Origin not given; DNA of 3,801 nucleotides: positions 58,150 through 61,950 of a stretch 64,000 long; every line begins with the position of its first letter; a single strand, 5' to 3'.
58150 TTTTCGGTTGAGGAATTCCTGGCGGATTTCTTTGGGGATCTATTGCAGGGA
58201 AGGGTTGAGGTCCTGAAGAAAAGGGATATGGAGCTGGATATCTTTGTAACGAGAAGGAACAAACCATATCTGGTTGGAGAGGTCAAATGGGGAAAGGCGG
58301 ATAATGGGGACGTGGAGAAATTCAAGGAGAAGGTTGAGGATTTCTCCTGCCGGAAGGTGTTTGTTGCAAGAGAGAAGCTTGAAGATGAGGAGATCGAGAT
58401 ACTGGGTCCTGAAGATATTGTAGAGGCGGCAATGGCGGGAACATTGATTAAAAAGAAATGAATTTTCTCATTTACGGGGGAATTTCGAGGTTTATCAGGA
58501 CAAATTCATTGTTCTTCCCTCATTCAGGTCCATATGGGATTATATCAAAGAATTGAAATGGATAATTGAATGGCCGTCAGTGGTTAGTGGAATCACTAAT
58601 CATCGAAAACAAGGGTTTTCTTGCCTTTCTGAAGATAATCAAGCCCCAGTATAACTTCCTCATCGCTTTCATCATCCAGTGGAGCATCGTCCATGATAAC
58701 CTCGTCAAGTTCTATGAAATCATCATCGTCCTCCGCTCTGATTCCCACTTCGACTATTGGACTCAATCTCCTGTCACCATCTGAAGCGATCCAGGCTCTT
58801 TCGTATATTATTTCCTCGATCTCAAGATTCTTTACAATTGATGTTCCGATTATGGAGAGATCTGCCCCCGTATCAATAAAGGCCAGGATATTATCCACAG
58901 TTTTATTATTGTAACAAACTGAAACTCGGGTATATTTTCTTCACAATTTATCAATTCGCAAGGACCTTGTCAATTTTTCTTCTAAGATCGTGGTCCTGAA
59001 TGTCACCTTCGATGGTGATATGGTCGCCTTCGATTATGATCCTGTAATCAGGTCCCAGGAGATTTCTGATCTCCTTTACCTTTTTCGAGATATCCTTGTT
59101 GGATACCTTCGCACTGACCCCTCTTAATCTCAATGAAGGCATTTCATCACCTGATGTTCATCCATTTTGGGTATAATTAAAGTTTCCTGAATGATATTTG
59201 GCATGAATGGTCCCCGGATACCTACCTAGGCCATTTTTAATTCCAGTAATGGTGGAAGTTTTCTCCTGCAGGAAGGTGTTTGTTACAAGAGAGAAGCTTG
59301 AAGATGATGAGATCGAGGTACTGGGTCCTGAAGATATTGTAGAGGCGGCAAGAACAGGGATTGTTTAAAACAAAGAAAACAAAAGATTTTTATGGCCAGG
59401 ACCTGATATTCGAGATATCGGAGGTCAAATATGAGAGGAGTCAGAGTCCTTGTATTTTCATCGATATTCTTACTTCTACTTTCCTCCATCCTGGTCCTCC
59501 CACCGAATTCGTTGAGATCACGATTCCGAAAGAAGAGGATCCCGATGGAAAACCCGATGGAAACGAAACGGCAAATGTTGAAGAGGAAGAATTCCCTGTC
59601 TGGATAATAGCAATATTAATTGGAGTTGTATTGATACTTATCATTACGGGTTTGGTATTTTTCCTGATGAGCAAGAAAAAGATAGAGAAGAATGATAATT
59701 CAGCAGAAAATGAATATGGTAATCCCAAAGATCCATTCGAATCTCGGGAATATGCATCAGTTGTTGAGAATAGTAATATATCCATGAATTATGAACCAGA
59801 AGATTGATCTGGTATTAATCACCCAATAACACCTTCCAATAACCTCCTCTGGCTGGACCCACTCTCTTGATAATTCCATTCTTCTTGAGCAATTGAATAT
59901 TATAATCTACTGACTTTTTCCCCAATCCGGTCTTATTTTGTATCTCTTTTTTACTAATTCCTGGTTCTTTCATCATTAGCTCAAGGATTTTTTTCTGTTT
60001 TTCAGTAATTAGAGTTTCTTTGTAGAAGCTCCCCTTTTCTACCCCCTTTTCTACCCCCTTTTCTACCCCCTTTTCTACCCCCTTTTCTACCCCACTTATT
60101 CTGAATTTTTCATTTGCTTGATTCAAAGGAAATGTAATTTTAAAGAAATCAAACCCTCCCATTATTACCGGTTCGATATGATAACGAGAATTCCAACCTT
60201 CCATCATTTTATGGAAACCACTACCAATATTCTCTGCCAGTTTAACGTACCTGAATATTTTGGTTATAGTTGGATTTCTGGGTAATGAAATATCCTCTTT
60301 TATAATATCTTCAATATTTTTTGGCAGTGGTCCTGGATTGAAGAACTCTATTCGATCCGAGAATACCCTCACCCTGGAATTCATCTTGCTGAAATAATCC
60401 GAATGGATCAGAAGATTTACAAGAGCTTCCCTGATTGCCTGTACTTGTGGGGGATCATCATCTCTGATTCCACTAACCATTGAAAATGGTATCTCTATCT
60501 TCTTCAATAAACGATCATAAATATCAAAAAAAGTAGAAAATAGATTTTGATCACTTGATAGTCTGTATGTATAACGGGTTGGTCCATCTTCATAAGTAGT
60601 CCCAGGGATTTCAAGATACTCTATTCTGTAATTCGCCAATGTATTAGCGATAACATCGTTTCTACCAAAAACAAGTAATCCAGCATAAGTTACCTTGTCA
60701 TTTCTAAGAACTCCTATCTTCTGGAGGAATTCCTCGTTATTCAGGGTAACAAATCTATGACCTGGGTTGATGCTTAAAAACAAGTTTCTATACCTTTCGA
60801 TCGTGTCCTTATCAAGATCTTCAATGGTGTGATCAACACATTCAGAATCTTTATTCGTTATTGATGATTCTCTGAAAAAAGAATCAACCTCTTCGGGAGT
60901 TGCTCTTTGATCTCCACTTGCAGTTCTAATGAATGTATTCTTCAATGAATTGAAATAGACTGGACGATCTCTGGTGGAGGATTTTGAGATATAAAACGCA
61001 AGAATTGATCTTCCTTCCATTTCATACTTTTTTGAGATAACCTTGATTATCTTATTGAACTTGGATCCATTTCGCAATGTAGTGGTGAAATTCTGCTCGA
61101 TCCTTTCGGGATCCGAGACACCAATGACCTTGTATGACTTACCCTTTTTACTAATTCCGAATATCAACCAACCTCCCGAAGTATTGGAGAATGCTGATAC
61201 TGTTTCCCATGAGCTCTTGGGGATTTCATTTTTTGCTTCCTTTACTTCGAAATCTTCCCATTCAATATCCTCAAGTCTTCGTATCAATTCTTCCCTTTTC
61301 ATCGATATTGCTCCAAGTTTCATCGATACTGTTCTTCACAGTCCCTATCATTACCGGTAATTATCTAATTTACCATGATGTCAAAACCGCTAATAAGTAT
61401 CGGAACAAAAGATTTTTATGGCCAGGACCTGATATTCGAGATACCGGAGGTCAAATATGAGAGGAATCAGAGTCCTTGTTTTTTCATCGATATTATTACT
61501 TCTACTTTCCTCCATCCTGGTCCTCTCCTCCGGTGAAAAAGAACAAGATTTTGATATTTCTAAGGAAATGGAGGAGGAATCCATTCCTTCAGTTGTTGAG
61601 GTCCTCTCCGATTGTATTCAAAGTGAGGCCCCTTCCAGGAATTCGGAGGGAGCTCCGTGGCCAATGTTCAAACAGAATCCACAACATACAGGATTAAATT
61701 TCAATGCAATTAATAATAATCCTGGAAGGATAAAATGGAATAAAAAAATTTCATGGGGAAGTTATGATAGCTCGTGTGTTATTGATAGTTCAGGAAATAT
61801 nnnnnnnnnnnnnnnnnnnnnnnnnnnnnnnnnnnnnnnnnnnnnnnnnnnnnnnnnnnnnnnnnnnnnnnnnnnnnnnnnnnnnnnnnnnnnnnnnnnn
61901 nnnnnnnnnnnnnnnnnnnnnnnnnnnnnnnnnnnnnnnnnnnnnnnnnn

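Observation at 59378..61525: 122-bp direct repeat carrying RBS + signal-peptide codons links a gutted surface-protein gene and an intact one across an AT-rich 1.9-kb insert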

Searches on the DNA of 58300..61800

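Call 56: search_rna_families(source=window, start=58300, end=61800, threshold=evalue, max_evalue=1)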
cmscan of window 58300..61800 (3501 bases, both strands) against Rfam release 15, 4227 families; matches with E-value up to 1: 0.
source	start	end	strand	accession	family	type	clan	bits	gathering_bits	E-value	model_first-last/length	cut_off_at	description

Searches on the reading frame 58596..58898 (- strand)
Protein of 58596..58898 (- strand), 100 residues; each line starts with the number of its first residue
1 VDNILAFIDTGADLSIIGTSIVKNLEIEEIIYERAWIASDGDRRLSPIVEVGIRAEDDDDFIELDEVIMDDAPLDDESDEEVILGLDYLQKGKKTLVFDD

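Call 9: search_protein_families(library=pfam, proteins=[window:58596-58898:-], max_evalue=0.01)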
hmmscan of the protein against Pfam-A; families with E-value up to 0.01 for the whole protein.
window:58596-58898:- (100 aa): 3 families
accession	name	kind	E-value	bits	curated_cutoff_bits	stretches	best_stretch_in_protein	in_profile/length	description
PF13975.11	gag-asp_proteas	-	0.00052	21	28.2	1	6-90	12-91/92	gag-polyprotein putative aspartyl protease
PF09668.16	Asp_protease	-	0.0017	18.9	26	1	4-93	21-105/109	Aspartyl protease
PF13650.11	Asp_protease_2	-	0.0048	18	24.3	1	5-87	11-89/90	Aspartyl protease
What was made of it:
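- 58596..59142 (-): Two small minus-strand genes enclosed by repeats A and A': an Asp-protease-like gene (58596-58898, 100 aa) and a 63-aa ORF (58951-59142). Weak Pfam aspartyl-protease hits below the curated cut-off (call 9).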

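Call 51: search_protein_families(library=padloc, proteins=[window:58596-58898:-], max_evalue=0.01)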
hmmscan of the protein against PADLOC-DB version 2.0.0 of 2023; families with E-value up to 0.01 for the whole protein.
window:58596-58898:- (100 aa): 1 family
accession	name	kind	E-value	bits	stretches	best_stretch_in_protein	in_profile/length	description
PDLC04402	PDC-M08B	-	0.0044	15.1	0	7-94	29-115/128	-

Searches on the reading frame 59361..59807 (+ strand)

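Call 9: search_protein_families(library=pfam, proteins=[window:59361-59807:+], max_evalue=0.01)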
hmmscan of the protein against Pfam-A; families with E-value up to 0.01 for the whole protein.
window:59361-59807:+ (148 aa): 1 family
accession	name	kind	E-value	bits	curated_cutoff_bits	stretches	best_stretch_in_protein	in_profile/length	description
PF10661.14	EssA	-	0.007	16.7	24.1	1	64-101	107-142/147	WXG100 protein secretion system (Wss), protein EssA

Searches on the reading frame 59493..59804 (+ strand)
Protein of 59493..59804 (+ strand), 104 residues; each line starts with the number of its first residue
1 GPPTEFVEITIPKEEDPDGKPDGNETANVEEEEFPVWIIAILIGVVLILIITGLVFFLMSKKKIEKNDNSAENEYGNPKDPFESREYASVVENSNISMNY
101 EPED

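Call 31: find_homologous_proteins(query=window:59493-59804:+, max_evalue=1)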
Query window:59493-59804:+ (104 aa): 3 proteins with E <= 1 among 54 candidates.
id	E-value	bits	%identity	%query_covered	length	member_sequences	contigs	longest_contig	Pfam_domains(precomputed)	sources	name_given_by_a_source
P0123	2.1e-60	219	100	100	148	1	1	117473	-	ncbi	-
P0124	4.3e-40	154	75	97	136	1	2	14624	-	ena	-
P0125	7.6e-15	73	78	36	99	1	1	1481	-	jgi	jgi:flagellar basal body-associated protein FliL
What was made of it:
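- The same 148-aa ORF is recorded from the 117-kb NCBI contig (P0123, call 31).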

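Call 33: find_encoding_contigs(protein=P0124, flank=10000, max_places=10)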
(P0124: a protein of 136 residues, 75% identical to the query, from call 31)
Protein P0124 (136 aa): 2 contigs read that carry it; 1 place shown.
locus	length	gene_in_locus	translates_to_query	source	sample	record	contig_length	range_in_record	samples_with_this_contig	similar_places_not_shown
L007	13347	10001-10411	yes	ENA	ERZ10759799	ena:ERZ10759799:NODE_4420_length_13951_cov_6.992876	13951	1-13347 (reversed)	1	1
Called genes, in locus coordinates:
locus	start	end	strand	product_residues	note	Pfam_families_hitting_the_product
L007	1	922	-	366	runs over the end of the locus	PF01924:HypD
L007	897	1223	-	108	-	PF01155:HypA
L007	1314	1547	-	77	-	PF01455:HupF_HypC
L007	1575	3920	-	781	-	PF00708:Acylphosphatase, PF07503:zf-HYPF, PF01300:Sua5_yciO_yrdC, PF17788:HypF_C, PF22521:HypF_C_2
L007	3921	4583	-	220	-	PF03308:MeaB (weak), PF02492:cobW, PF03205:MobB (faint)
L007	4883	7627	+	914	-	PF17210:SdrD_B (faint), PF22904:NOMO1-like_2nd (faint), PF13715:CarbopepD_reg_2 (faint), PF13620:CarboxypepD_reg, PF13205:Big_5, PF13620:CarboxypepD_reg, PF13240:Zn_Ribbon_1 (faint), PF13248:Zn_ribbon_3 (faint)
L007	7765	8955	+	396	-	PF13173:AAA_14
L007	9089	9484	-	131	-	-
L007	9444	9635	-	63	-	-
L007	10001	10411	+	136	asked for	-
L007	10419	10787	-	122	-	-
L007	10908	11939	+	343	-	PF25924:MJECL33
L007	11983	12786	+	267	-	-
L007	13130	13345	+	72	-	?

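Call 44: find_encoding_contigs(protein=P0123, flank=10000, max_places=10)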
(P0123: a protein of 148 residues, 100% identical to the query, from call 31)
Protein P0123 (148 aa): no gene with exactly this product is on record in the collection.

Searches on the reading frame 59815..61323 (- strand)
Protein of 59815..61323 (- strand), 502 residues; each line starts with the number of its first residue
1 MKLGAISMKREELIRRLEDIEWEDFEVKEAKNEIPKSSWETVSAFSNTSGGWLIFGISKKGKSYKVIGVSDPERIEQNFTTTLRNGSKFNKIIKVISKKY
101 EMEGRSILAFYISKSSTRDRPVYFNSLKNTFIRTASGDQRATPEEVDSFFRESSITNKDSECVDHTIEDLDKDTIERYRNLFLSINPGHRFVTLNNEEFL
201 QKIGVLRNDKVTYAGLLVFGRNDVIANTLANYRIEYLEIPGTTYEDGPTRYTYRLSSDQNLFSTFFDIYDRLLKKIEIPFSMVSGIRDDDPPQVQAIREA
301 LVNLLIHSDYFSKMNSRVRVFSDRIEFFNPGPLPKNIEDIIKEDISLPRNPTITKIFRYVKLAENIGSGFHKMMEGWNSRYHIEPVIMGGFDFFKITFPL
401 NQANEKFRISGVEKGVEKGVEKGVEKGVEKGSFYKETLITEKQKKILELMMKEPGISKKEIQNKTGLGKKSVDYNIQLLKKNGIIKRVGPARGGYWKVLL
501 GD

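Call 8: find_encoding_contigs(protein=window:59815-61323:-, flank=10000, max_places=10)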
Protein window:59815-61323:- (502 aa): no gene with exactly this product is on record in the collection.

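Call 9: search_protein_families(library=pfam, proteins=[window:59815-61323:-], max_evalue=0.01)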
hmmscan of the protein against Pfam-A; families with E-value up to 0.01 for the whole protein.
window:59815-61323:- (502 aa): 3 families
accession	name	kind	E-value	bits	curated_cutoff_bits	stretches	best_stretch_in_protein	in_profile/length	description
PF04326.19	SLFN_AlbA_2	-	1.4e-15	58.3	25.3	1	21-141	1-117/118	Schlafen, AlbA_2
PF13749.12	HATPase_c_4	-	2.4e-15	56.7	26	1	317-398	5-89/89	Putative ATP-dependent DNA helicase recG C-terminal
PF13412.12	HTH_24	-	8e-08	32.2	21.9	1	441-486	3-48/48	Winged helix-turn-helix DNA-binding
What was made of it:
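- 59815..61323 (-): Gene with SLFN_AlbA_2 + HATPase_c_4 + wHTH domains (502 aa), containing a (VEKG)5 tandem repeat encoded at 60031-60093. Pfam (call 9).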

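Call 13: find_encoding_contigs(protein=window:59815-61302:-, flank=10000, max_places=10)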
Protein window:59815-61302:- (495 aa): no gene with exactly this product is on record in the collection.

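Call 51: search_protein_families(library=padloc, proteins=[window:59815-61323:-], max_evalue=0.01)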
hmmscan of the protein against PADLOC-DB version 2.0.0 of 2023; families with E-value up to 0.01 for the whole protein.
window:59815-61323:- (502 aa): 10 families
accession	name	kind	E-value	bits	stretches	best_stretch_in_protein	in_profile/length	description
PDLC02394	pAgo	-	3.9e-13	46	1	31-360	50-390/1121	-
PDLC02402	Aga_SIR2-PNTD1-PNTD2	-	4.3e-07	26.4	1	209-343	369-493/876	Class I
PDLC01850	CARF3--CARF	-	1.5e-05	23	1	431-491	136-195/209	-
PDLC01866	CARF3--CARF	-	7.2e-05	20.9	1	437-487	135-185/207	-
PDLC01434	CasR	-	0.00035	18.5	1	433-489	119-175/191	"CAS-I,CAS-II,CAS-III,CAS-IV,CAS-V,CAS-VI; associated_signaling"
PDLC01853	CARF3--CARF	-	0.00062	17.5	1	434-488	132-187/209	-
PDLC02418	Aga_SIR2-Kinase-PNTD1-PNTD2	-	0.0008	15.7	1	258-342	286-370/756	Class I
PDLC01438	Csa3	-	0.00084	17.4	1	405-488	119-192/305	"CAS-I,CAS-II,CAS-III,CAS-IV,CAS-V,CAS-VI; associated_signaling"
PDLC01044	Csa3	-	0.00089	17.2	1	430-485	126-179/194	Type I-A associated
PDLC03963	SoFic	-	0.0054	14.1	0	437-488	291-340/361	-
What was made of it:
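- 59815..61323 (-): Weak PADLOC hits (call 51).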
